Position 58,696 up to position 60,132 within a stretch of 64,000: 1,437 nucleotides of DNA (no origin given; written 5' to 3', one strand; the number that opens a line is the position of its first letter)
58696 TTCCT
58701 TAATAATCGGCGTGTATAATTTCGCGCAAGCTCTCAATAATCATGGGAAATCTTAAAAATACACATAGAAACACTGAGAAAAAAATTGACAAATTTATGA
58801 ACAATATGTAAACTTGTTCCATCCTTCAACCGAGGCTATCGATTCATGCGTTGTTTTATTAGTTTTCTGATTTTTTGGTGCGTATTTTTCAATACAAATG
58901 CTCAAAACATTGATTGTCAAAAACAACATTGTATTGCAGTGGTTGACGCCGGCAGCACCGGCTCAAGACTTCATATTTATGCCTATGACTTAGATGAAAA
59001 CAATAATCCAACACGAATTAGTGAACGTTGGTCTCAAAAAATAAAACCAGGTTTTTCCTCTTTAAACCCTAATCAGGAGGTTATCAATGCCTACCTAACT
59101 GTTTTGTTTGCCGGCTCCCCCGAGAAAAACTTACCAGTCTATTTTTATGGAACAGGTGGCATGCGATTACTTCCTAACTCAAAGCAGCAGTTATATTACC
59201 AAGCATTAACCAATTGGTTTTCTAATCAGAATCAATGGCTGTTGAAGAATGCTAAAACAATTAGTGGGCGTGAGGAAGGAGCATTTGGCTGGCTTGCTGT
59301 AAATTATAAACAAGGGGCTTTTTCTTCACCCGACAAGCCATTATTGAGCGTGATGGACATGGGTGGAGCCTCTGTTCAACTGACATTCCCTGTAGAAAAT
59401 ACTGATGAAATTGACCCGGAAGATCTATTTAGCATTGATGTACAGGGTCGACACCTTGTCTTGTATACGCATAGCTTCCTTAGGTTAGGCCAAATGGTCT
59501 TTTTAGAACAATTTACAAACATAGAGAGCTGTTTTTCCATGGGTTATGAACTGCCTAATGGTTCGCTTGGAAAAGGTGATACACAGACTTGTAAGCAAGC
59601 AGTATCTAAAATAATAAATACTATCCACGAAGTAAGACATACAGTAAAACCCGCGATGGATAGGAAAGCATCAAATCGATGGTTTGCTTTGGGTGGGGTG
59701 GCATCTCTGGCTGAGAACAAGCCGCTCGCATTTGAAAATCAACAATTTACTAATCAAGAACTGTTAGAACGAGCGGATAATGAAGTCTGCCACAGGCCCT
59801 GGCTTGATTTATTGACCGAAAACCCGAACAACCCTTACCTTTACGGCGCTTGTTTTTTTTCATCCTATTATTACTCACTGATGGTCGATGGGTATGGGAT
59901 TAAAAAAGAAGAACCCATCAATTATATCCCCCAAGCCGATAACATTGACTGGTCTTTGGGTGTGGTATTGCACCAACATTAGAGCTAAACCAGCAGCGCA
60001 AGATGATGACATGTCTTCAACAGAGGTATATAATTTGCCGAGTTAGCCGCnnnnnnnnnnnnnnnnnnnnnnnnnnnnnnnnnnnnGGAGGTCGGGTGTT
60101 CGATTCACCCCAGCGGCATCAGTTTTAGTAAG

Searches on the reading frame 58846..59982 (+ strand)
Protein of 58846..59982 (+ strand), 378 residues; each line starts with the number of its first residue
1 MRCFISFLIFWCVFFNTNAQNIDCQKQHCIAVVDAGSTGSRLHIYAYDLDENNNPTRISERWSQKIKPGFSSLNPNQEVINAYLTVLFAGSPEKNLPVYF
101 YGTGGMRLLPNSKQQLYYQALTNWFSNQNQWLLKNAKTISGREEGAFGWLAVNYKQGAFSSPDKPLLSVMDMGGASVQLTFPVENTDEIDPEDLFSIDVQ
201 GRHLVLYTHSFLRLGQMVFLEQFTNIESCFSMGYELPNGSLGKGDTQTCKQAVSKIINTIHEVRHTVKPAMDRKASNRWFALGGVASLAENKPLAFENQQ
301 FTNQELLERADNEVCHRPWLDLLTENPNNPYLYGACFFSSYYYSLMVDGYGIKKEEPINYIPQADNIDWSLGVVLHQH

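Call 10: search_protein_families(library=pfam, proteins=[window:58846-59982:+])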
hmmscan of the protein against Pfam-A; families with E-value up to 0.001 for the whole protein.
window:58846-59982:+ (378 aa): 1 family
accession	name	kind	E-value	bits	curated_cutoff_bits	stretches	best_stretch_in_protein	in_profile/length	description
PF01150.23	GDA1_CD39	-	2.2e-45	155.5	24.9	1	26-376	7-409/423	GDA1/CD39 (nucleoside phosphatase) family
